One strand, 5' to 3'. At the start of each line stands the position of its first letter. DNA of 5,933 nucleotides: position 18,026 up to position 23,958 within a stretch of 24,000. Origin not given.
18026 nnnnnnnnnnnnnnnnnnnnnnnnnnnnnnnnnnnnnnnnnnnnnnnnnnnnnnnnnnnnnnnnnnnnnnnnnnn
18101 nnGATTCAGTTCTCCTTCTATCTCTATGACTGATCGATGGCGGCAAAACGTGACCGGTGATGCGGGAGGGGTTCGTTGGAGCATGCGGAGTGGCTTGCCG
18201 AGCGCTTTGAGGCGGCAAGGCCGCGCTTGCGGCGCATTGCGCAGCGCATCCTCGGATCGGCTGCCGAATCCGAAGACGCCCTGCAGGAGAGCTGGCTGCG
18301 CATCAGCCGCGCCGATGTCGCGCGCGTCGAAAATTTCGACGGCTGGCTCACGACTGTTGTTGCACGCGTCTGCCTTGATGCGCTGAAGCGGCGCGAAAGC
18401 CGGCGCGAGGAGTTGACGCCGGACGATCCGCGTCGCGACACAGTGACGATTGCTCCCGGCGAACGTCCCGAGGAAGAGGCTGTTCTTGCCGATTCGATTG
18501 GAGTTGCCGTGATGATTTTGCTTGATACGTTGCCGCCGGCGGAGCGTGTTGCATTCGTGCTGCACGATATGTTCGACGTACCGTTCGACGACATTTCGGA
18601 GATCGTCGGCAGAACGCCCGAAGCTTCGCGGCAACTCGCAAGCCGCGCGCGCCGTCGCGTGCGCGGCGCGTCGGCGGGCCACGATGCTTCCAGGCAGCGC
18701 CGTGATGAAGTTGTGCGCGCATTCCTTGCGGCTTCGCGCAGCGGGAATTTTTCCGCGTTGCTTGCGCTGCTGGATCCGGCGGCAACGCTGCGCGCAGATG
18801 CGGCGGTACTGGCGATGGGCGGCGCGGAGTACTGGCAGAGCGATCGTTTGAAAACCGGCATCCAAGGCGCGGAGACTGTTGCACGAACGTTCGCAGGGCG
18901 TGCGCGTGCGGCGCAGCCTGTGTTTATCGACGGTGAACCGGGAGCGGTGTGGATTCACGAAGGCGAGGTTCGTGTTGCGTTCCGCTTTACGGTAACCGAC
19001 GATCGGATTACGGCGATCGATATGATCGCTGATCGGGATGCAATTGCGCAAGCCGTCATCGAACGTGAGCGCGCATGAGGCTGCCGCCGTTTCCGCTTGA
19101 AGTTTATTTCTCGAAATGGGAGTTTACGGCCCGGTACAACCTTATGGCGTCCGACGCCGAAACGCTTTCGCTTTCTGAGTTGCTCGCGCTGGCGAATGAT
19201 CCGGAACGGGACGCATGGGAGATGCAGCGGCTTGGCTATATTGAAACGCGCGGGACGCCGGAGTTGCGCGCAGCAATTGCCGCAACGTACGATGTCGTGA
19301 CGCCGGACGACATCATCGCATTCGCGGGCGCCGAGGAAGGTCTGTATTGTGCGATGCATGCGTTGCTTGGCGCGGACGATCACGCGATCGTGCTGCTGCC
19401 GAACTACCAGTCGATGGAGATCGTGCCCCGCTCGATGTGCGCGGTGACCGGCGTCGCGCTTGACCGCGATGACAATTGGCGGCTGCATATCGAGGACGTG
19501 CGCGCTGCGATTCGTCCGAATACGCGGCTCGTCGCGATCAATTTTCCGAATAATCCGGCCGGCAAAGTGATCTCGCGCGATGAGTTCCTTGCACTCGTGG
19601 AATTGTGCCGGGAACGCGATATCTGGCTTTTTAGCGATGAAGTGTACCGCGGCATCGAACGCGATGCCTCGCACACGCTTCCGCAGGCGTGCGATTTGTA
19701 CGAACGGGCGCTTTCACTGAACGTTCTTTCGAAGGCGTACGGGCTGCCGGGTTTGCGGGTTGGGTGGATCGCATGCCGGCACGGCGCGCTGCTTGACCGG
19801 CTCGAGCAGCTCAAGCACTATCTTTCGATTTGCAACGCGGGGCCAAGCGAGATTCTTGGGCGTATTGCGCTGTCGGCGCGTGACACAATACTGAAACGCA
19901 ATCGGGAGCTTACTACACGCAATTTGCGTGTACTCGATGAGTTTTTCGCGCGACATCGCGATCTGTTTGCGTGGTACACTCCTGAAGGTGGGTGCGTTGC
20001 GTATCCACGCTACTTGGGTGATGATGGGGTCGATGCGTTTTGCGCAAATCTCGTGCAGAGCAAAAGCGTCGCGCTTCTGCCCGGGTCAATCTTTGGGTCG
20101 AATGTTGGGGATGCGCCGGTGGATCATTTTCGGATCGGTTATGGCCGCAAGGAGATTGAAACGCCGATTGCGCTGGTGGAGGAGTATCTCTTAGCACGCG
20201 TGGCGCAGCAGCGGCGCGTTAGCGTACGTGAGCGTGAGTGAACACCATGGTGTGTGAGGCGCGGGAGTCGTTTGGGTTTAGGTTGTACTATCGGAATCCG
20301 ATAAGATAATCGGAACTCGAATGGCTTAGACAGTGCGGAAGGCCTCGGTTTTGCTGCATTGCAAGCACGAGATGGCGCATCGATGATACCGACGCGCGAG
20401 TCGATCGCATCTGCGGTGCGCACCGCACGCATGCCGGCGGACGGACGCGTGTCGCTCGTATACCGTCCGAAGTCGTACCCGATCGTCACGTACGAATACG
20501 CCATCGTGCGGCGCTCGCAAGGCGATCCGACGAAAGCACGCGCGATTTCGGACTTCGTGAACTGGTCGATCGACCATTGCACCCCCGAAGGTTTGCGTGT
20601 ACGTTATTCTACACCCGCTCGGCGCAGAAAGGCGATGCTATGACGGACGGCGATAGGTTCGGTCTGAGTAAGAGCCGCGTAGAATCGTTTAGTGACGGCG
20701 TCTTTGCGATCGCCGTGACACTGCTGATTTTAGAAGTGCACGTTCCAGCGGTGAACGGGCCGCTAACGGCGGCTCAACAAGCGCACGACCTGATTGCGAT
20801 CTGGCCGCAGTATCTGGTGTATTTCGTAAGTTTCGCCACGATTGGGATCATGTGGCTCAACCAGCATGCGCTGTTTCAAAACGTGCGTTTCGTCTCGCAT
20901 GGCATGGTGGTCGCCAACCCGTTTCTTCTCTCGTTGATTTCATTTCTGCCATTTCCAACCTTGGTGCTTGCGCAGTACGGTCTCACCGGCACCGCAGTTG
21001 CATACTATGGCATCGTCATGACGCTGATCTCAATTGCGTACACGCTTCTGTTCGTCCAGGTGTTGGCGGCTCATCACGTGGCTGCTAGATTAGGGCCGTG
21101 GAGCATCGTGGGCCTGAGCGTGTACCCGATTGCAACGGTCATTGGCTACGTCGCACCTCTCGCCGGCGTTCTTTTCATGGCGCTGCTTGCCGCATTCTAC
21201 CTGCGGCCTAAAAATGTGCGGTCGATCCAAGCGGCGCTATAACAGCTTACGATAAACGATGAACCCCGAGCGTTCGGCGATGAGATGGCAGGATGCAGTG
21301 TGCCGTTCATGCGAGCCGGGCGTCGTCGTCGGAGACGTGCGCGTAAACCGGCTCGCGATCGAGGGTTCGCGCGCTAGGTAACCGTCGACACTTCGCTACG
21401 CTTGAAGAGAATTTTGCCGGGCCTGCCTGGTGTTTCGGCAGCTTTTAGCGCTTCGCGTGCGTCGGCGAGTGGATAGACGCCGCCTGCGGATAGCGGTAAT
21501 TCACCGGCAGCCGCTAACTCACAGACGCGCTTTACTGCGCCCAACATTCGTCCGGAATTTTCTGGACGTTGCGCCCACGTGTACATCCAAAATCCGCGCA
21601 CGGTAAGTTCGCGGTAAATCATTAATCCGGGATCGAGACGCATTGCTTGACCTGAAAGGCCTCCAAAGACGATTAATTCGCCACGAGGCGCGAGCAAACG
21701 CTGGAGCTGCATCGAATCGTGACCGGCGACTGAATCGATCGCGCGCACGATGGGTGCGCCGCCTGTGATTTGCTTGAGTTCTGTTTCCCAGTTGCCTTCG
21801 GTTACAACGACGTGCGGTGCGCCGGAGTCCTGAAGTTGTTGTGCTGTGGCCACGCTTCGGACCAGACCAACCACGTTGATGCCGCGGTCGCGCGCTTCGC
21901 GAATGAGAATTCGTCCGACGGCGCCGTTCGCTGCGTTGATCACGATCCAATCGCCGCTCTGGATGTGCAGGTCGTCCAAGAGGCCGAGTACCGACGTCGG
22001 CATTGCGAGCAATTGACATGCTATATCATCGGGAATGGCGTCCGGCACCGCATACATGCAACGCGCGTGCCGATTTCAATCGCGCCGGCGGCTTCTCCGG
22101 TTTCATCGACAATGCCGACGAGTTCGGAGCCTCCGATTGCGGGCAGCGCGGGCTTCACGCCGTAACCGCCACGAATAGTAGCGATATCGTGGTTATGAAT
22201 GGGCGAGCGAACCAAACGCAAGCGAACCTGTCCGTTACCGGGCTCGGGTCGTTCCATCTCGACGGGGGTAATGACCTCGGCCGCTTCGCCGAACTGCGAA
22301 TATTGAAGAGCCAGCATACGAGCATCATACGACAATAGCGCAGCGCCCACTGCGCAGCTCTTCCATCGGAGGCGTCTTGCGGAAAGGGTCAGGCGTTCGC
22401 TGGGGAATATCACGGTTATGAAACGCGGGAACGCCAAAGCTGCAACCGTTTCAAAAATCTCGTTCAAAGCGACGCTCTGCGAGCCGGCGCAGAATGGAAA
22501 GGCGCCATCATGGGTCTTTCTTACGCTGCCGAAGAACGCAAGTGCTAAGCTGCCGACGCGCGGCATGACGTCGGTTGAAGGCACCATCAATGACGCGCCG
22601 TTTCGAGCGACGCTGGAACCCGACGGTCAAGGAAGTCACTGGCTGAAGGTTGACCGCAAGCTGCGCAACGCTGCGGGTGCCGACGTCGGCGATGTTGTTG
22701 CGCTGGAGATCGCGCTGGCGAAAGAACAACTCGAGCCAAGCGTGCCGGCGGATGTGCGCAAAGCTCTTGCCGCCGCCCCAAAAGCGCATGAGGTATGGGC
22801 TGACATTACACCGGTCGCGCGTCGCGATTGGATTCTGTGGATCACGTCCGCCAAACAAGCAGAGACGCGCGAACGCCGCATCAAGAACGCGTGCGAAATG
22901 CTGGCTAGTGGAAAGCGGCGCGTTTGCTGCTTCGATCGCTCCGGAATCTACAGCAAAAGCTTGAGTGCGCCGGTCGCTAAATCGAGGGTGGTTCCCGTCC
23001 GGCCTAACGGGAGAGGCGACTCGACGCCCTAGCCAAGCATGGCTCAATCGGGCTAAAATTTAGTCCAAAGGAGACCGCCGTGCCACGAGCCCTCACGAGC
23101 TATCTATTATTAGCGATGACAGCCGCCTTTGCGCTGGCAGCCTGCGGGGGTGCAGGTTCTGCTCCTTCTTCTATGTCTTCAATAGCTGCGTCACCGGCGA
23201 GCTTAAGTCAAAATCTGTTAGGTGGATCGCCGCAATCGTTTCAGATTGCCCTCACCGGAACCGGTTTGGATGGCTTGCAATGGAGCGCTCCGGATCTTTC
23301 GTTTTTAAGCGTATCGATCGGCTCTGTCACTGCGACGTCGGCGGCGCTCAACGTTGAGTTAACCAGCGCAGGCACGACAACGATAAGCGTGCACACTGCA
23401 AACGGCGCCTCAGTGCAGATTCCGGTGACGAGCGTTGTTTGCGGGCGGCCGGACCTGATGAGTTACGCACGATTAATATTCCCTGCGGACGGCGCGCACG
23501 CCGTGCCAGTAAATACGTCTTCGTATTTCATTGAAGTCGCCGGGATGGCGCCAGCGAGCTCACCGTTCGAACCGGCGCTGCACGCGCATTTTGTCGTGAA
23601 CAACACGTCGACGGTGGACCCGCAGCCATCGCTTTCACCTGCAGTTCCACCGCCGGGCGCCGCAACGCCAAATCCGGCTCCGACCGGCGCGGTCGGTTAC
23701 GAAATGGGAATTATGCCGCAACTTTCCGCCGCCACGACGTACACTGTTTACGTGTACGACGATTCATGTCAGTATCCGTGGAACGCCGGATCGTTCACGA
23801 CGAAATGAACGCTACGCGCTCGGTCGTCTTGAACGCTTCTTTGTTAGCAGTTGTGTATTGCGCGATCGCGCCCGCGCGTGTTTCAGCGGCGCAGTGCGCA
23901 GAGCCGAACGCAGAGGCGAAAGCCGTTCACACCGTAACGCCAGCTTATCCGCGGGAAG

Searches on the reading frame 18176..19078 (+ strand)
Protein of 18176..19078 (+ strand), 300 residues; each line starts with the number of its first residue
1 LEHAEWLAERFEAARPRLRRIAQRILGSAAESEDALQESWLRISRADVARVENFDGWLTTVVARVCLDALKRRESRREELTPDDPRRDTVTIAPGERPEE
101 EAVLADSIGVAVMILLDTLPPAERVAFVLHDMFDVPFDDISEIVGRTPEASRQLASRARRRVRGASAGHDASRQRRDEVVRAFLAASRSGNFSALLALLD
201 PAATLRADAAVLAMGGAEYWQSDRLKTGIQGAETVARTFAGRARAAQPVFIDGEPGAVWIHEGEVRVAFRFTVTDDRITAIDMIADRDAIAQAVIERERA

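Call 10: search_protein_families(library=pfam, proteins=[window:18176-19078:+], max_evalue=0.01)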
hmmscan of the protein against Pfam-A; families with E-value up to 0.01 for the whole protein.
window:18176-19078:+ (300 aa): 3 families
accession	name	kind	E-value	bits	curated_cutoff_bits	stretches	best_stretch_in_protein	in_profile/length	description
PF04542.20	Sigma70_r2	-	3e-12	46.6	24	1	11-74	2-69/71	Sigma-70 region 2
PF08281.18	Sigma70_r4_2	-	2e-10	40.6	25.7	1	115-161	7-53/54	Sigma-70, region 4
PF04545.22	Sigma70_r4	-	0.00091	19.1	24.1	1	115-163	1-49/50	Sigma-70, region 4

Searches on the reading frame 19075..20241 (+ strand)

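Call 10: search_protein_families(library=pfam, proteins=[window:19075-20241:+], max_evalue=0.01)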
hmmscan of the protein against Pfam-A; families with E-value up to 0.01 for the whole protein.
window:19075-20241:+ (388 aa): 4 families
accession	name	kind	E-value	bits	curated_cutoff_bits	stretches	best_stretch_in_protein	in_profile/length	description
PF00155.27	Aminotran_1_2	-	2.5e-37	129.3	19.7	1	50-356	33-346/361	Aminotransferase class I and II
PF00266.25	Aminotran_5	-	2.9e-08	33.5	21.5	1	57-189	41-176/371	Aminotransferase class-V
PF01212.27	Beta_elim_lyase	-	0.0023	17.7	27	1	127-188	99-168/288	Beta-eliminating lyase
PF01053.26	Cys_Met_Meta_PP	-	0.0031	16.6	27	1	82-189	72-174/381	Cys/Met metabolism PLP-dependent enzyme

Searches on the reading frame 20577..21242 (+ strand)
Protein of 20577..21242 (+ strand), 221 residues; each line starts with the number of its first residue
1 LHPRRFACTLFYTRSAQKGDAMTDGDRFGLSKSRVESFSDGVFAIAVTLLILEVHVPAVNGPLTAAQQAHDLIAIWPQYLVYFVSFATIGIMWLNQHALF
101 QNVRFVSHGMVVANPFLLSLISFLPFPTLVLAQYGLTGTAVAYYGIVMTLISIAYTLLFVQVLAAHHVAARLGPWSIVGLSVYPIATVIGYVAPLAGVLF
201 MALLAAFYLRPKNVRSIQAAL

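Call 10: search_protein_families(library=pfam, proteins=[window:20577-21242:+], max_evalue=0.01)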
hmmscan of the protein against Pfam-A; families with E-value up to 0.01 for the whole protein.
window:20577-21242:+ (221 aa): 1 family
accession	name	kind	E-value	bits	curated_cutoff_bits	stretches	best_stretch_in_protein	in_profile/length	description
PF06736.16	TMEM175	-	4.1e-26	91.7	25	1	34-125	1-88/88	Endosomal/lysosomal potassium channel TMEM175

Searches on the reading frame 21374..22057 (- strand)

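Call 10: search_protein_families(library=pfam, proteins=[window:21374-22057:-], max_evalue=0.01)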
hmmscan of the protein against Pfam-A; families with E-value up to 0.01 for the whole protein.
window:21374-22057:- (227 aa): 3 families
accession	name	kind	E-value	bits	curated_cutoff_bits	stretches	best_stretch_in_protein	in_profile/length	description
PF00107.32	ADH_zinc_N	-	1.5e-15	57.7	31.8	1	46-165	1-121/129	Zinc-binding dehydrogenase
PF13602.12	ADH_zinc_N_2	-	2.8e-07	32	27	1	79-216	2-132/134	Zinc-binding dehydrogenase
PF13460.12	NAD_binding_10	-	1.3e-05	25.6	27.2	1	43-104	2-64/184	NAD(P)H-binding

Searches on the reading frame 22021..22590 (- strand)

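Call 75: search_protein_families(library=pfam, proteins=[window:22021-22590:-], max_evalue=0.1)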
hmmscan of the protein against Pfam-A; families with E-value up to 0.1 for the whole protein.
window:22021-22590:- (189 aa): 1 family
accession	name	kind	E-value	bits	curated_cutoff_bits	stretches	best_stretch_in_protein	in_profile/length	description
PF08240.17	ADH_N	-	1.1e-09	38.9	23.5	1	118-183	1-70/104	Alcohol dehydrogenase GroES-like domain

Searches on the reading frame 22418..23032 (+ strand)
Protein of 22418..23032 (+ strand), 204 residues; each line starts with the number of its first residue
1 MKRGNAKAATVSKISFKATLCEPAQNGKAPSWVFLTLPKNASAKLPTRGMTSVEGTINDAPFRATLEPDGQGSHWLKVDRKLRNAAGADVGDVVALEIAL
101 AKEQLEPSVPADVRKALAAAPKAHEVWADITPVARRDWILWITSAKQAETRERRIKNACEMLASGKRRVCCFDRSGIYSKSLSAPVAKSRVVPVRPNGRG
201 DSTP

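Call 10: search_protein_families(library=pfam, proteins=[window:22418-23032:+], max_evalue=0.01)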
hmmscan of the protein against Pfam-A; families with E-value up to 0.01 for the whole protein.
window:22418-23032:+ (204 aa): 2 families
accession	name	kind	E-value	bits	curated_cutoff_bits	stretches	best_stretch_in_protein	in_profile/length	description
PF13376.11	OmdA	-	1.7e-22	79.5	25.6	1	108-165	3-60/60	Bacteriocin-protection, YdeI or OmpD-Associated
PF08922.17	DUF1905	-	4.6e-21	75.1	24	1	16-98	1-81/81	Domain of unknown function (DUF1905)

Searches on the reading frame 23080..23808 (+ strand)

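Call 10: search_protein_families(library=pfam, proteins=[window:23080-23808:+], max_evalue=0.01)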
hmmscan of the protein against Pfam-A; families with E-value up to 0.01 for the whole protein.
window:23080-23808:+ (242 aa): 0 families

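Call 12: search_protein_families(library=ncbifam, proteins=[window:23080-23808:+], max_evalue=0.1)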
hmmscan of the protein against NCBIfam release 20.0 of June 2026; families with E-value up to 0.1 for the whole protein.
window:23080-23808:+ (242 aa): 1 family
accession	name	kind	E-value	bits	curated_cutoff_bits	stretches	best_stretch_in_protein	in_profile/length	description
NF004898.0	PRK06259.1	equivalog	0.072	11.7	385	1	90-124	272-306/488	fumarate reductase (CoM/CoB) subunit TfrB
